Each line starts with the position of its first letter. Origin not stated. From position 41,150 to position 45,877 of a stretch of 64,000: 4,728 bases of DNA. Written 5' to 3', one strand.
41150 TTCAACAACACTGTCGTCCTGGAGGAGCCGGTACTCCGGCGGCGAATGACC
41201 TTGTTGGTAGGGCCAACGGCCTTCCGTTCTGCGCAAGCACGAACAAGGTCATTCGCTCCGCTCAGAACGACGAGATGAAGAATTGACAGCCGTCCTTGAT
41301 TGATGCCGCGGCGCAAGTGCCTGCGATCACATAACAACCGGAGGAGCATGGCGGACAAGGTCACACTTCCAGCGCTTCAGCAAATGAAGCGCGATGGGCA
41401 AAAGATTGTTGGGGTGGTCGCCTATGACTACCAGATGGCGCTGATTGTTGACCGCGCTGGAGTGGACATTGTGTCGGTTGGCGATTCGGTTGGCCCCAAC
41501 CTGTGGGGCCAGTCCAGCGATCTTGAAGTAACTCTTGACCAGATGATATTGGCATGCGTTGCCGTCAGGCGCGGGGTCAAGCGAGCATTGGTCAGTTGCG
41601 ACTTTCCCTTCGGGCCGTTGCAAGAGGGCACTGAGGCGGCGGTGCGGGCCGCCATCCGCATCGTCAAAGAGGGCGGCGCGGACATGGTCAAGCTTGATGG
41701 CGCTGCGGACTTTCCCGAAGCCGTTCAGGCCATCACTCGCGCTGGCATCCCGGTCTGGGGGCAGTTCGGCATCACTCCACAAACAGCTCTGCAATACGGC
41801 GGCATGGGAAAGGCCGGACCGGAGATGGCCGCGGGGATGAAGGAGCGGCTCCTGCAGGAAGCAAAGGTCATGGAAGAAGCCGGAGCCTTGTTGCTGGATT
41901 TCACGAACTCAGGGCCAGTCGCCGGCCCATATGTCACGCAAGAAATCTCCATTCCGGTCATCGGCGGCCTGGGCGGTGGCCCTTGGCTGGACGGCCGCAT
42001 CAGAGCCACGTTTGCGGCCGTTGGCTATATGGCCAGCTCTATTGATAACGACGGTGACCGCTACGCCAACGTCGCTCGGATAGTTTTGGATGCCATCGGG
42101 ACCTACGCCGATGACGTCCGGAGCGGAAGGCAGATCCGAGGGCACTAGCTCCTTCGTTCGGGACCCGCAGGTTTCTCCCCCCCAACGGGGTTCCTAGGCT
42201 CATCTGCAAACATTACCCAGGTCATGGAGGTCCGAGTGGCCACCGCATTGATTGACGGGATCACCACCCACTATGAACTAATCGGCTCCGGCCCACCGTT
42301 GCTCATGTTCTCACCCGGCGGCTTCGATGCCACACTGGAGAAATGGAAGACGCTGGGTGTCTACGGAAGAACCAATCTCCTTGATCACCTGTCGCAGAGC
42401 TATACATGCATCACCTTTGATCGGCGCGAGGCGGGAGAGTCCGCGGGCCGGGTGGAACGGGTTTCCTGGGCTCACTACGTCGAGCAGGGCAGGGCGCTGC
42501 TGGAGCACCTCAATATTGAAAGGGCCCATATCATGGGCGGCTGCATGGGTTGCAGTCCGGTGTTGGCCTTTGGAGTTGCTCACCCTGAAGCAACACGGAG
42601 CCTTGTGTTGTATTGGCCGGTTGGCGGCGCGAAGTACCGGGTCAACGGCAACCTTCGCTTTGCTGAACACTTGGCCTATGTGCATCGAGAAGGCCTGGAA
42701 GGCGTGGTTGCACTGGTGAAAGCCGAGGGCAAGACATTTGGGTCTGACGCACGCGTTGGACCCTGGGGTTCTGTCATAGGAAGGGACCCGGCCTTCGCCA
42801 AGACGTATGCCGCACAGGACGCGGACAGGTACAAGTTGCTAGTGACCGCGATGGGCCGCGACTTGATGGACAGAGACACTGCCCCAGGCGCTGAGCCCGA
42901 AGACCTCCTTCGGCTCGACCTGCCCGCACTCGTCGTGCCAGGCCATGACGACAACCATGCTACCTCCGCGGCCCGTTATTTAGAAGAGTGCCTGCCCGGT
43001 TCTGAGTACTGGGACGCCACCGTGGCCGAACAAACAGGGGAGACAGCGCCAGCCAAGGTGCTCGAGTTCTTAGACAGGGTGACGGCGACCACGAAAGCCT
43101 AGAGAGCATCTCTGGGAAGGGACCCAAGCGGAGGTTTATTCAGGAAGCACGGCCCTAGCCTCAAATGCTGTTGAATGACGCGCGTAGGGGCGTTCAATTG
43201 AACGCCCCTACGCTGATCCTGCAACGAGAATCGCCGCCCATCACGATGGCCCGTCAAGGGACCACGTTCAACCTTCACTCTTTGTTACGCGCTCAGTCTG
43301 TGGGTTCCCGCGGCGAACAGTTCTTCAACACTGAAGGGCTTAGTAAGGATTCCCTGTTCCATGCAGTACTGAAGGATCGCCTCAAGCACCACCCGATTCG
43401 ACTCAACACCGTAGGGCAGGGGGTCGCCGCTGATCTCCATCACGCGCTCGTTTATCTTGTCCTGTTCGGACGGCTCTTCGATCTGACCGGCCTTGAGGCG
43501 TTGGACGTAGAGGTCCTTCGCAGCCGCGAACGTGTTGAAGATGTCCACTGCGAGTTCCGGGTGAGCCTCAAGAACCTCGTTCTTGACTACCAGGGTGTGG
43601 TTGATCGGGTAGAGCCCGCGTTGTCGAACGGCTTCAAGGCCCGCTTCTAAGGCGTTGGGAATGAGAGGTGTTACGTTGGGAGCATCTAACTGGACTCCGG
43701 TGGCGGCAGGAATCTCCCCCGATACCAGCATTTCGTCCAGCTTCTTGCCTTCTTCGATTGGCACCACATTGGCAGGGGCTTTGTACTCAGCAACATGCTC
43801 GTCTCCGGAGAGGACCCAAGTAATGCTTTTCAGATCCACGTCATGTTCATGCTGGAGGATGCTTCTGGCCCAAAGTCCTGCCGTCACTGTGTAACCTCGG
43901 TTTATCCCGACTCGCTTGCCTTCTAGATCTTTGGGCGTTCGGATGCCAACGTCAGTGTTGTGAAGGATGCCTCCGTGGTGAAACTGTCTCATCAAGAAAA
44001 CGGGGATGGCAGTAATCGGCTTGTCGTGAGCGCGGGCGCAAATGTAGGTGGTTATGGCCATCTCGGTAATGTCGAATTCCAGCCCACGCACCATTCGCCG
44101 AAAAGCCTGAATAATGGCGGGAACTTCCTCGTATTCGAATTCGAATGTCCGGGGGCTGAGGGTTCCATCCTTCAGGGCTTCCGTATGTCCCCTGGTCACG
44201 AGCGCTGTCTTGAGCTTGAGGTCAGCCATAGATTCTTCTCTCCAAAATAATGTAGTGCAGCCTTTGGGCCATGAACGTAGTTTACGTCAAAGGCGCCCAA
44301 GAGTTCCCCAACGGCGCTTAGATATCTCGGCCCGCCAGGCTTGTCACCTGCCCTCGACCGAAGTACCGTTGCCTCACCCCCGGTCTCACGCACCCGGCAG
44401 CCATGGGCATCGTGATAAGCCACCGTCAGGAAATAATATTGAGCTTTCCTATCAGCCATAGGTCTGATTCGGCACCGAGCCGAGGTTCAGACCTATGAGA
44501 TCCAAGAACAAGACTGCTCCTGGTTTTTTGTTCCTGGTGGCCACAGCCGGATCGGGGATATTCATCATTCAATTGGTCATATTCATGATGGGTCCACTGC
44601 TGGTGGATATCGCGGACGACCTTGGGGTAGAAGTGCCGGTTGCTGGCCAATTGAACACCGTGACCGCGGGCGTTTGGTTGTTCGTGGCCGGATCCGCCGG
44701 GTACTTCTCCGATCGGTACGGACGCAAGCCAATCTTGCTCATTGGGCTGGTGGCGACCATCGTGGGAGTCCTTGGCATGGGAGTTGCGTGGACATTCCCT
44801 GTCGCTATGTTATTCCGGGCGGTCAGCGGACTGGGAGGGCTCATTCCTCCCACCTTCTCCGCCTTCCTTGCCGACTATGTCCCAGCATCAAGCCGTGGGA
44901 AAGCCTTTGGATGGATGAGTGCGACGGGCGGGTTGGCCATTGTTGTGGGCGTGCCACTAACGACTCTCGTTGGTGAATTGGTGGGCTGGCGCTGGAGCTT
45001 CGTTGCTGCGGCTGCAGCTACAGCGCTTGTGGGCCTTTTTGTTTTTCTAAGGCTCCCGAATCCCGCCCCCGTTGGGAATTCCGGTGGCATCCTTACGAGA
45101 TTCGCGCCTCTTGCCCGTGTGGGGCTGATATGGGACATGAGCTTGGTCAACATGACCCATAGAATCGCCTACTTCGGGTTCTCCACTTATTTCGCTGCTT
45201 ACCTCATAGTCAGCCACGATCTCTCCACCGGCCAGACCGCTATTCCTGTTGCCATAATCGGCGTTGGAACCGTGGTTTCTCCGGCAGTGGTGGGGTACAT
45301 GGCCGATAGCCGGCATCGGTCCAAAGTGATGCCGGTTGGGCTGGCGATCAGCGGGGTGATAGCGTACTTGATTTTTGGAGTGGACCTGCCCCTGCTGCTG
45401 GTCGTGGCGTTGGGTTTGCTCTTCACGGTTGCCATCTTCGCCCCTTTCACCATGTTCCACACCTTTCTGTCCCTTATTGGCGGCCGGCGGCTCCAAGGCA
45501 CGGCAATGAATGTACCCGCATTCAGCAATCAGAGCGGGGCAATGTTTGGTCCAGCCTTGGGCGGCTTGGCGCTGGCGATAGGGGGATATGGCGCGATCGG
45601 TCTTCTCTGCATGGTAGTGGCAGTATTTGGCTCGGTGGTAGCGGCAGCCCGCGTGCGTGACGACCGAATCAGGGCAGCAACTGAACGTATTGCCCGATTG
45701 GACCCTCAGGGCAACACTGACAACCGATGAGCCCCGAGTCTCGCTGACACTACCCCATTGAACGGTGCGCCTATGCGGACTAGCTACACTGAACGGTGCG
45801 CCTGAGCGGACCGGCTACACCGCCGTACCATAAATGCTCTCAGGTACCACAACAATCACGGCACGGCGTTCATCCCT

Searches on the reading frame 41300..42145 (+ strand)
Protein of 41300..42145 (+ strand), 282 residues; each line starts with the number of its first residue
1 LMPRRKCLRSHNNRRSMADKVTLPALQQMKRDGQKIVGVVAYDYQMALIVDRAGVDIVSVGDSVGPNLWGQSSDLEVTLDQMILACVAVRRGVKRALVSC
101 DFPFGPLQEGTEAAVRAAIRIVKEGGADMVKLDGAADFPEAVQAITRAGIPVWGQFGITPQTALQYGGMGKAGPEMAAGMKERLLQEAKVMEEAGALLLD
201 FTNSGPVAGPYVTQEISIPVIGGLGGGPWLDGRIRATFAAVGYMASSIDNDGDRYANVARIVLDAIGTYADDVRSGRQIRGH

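Call 55: search_protein_families(library=pfam, proteins=[window:41300-42145:+], max_evalue=0.00001)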
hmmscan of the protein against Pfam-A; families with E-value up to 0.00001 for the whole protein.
window:41300-42145:+ (282 aa): 1 family
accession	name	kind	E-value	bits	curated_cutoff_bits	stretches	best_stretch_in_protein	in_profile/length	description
PF02548.21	Pantoate_transf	-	1.1e-68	231.9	28.7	1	20-276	1-254/259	Ketopantoate hydroxymethyltransferase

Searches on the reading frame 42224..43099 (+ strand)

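Call 68: search_protein_families(library=pfam, proteins=[window:42224-43099:+], max_evalue=0.00001)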
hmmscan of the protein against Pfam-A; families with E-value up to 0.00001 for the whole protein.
window:42224-43099:+ (292 aa): 1 family
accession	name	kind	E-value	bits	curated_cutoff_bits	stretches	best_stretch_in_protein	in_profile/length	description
PF00561.26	Abhydrolase_1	-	8.3e-09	35.9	25.8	1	27-129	3-99/245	alpha/beta hydrolase fold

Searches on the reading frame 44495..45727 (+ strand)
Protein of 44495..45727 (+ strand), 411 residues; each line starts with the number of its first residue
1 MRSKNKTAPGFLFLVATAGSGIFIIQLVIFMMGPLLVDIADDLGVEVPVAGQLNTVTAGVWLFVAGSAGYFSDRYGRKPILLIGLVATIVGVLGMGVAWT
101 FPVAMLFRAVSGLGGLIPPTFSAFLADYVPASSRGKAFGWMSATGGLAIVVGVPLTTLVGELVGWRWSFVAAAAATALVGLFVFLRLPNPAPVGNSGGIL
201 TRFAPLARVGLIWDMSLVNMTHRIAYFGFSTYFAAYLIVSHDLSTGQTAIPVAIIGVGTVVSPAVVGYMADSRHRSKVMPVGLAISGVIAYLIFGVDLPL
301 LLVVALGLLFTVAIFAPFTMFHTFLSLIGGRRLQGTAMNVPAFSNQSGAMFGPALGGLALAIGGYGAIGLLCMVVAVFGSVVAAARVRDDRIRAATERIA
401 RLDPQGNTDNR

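Call 68: search_protein_families(library=pfam, proteins=[window:44495-45727:+], max_evalue=0.00001)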
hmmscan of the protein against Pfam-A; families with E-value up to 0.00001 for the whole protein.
window:44495-45727:+ (411 aa): 2 families
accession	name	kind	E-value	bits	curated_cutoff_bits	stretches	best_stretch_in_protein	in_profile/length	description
PF07690.21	MFS_1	-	1.4e-41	143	33.4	1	21-348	4-342/347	Major Facilitator Superfamily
PF00083.30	Sugar_tr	-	4e-08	33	22.3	1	67-184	65-190/452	Sugar (and other) transporter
